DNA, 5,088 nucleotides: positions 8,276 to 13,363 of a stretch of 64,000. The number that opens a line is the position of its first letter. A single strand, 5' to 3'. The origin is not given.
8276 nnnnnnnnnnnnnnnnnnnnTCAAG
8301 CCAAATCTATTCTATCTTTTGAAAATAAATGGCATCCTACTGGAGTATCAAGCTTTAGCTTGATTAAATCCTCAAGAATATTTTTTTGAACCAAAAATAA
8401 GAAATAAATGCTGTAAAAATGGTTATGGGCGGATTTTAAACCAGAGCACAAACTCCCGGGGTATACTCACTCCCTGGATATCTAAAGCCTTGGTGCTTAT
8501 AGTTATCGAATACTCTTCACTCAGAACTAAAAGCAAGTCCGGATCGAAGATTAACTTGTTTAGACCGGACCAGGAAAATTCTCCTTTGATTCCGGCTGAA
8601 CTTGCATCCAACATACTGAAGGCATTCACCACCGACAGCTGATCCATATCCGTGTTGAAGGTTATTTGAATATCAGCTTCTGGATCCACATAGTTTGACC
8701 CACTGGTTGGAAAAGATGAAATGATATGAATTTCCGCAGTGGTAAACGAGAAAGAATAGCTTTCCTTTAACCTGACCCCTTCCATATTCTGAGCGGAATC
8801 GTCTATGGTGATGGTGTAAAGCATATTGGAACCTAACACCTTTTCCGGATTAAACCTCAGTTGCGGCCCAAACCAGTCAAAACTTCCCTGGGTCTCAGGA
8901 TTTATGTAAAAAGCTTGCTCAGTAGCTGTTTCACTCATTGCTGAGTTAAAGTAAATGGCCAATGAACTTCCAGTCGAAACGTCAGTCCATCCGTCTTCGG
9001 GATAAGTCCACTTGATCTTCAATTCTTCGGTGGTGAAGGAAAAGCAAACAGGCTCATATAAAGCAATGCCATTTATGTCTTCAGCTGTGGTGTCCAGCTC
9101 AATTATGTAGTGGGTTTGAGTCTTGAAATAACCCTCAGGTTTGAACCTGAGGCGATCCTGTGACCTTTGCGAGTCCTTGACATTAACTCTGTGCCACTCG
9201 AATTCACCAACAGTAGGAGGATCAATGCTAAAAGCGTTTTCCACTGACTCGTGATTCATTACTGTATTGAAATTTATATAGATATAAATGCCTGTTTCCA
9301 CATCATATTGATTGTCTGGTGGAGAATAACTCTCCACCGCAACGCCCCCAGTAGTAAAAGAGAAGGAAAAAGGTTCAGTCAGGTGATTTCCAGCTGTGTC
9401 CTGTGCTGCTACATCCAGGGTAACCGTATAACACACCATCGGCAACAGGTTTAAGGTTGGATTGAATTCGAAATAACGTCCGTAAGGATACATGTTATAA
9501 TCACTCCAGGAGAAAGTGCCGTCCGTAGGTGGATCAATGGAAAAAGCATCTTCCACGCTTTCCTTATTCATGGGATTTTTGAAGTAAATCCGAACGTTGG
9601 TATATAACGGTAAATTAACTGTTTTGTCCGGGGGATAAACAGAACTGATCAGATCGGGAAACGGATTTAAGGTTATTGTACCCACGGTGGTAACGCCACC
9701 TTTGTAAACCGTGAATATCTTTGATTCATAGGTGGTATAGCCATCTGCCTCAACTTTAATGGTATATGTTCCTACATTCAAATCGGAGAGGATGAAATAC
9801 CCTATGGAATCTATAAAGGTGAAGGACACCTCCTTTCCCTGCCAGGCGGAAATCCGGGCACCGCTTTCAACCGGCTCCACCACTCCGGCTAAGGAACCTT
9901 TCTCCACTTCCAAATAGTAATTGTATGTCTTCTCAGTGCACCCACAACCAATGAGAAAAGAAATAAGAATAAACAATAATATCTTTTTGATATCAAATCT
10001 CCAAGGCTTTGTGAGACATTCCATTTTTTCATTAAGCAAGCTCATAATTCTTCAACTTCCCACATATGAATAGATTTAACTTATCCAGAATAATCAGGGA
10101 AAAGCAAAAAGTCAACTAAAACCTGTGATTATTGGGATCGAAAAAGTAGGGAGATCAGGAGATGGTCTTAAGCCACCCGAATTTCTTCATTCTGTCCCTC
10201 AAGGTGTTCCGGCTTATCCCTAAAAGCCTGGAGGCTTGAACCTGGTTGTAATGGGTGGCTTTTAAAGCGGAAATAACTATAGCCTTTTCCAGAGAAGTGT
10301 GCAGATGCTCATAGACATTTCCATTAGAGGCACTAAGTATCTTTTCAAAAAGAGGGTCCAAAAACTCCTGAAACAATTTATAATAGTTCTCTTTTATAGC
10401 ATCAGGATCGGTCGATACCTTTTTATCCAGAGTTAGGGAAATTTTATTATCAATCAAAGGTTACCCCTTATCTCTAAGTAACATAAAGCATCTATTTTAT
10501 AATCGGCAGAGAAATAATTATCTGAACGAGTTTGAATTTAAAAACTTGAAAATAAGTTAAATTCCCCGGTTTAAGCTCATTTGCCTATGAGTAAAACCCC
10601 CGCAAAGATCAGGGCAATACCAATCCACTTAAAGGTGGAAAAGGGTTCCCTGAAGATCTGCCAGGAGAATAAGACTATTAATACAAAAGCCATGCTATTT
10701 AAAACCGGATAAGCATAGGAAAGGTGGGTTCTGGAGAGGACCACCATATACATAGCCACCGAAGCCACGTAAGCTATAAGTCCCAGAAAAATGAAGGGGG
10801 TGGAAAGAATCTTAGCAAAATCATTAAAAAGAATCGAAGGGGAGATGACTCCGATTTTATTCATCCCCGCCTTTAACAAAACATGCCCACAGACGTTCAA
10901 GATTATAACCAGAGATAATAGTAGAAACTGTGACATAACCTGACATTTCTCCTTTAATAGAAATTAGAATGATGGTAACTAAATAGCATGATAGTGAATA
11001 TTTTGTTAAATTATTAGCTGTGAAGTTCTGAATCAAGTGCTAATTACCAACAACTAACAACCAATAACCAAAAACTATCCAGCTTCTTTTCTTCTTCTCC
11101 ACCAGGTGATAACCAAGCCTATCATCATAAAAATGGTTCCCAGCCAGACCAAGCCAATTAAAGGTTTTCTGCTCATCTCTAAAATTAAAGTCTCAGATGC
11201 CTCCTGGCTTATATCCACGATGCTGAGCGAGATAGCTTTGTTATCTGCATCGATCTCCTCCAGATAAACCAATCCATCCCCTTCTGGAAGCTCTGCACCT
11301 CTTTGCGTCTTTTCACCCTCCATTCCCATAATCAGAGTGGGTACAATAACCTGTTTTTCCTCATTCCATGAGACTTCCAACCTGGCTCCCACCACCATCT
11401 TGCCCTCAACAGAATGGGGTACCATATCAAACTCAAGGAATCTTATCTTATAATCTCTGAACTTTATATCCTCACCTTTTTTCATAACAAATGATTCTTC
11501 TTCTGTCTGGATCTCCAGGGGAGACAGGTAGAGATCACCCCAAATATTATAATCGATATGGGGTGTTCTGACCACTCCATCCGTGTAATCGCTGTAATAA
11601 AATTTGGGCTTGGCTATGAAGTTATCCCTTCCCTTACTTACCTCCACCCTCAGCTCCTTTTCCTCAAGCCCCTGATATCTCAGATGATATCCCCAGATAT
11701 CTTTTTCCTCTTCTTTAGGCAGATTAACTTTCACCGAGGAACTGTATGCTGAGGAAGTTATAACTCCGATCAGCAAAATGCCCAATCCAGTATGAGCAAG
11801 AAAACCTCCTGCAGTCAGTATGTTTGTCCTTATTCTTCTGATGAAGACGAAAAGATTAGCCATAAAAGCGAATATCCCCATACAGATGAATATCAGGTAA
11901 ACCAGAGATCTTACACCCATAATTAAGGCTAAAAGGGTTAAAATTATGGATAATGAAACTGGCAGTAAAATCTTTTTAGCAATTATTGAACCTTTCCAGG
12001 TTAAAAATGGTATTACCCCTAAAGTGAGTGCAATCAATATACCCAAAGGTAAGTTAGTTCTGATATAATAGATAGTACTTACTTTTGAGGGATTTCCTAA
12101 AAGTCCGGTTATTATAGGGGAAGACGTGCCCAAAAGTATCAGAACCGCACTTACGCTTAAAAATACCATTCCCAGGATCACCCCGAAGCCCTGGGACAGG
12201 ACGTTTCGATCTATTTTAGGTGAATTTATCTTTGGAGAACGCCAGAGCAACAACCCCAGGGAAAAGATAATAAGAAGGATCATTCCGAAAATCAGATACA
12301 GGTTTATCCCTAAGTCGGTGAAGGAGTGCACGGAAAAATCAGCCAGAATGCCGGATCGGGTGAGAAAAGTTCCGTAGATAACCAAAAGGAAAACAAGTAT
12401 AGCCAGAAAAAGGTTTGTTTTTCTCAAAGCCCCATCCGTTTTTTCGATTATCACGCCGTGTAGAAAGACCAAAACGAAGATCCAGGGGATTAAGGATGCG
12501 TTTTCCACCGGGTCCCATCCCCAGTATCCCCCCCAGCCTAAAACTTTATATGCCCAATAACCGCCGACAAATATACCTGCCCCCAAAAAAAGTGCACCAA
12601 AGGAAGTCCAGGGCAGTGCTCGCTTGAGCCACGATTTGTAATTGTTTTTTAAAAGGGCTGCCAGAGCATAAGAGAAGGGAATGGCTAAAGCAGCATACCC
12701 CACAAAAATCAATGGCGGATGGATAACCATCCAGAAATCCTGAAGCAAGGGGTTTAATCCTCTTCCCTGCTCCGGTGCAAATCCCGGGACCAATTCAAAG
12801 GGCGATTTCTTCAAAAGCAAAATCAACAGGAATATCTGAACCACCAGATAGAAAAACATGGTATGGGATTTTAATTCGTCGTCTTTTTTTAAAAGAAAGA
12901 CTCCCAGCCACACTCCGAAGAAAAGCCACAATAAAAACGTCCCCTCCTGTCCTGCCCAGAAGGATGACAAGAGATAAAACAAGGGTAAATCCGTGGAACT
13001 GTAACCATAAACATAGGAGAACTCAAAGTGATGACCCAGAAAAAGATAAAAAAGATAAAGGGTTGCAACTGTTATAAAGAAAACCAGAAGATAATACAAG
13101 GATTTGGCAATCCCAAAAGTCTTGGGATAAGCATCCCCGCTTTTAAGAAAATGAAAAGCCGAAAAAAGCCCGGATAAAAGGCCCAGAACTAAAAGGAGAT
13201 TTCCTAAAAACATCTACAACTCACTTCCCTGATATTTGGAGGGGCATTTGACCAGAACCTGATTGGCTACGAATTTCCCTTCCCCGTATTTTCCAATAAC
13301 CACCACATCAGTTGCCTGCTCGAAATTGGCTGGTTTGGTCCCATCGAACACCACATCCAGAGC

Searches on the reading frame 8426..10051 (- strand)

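Call 6: search_protein_families(library=pfam, proteins=[window:8426-10051:-], max_evalue=0.01)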
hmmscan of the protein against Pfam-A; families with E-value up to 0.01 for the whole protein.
window:8426-10051:- (542 aa): 6 families
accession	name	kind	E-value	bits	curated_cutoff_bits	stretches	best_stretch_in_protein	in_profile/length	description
PF13205.12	Big_5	-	9.2e-54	181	23.6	4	135-234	7-105/105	Bacterial Ig-like domain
PF17964.7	Big_10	-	1.2e-12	48.8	22.9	1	210-321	55-160/164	Bacterial Ig domain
PF13620.12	CarboxypepD_reg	-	2.7e-09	37.7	32.3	1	63-128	15-81/82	Carboxypeptidase regulatory-like domain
PF08308.17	PEGA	-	0.00093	19.5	20.8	1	88-123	29-63/71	PEGA domain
PF13715.12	CarbopepD_reg_2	-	0.0024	18.3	32.2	1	81-112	31-62/88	CarboxypepD_reg-like domain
PF07550.17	Shr-like_HID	-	0.0039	18.1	22.3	0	92-108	59-75/82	Heme-binding protein Shr-like, Hb-interacting domain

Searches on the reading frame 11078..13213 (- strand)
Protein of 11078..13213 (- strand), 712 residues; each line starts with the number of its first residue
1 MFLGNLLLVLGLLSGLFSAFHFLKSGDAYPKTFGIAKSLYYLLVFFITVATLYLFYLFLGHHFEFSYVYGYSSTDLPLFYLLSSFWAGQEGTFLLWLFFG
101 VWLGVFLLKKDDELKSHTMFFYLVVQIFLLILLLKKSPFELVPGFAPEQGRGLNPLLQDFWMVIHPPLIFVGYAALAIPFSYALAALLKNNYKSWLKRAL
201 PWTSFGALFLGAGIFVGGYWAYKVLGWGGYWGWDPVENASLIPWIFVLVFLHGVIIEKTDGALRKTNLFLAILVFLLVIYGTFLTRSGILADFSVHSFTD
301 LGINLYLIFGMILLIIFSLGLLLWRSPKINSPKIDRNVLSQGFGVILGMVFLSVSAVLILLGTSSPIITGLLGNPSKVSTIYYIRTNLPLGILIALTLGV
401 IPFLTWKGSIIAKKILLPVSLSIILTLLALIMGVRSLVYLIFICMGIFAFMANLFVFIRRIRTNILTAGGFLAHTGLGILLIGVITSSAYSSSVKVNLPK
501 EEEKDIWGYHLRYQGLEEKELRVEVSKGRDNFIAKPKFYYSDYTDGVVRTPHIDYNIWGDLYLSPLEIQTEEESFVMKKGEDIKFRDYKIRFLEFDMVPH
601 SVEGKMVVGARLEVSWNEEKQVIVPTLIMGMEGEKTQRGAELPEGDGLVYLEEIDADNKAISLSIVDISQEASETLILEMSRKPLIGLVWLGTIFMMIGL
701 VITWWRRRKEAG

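Call 6: search_protein_families(library=pfam, proteins=[window:11078-13213:-], max_evalue=0.01)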
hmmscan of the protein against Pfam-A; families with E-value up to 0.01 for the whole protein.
window:11078-13213:- (712 aa): 3 families
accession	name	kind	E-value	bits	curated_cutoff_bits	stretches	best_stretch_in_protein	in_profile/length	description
PF01578.25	Cytochrom_C_asm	-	1.9e-33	116.4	29.9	1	87-287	2-206/212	Cytochrome C assembly protein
PF16327.10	CcmF_C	-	5.2e-20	72.4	28.7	1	311-519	4-228/323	Cytochrome c-type biogenesis protein CcmF C-terminal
PF05140.19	ResB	-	3.6e-05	23.2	24.6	1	670-709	415-454/486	ResB-like family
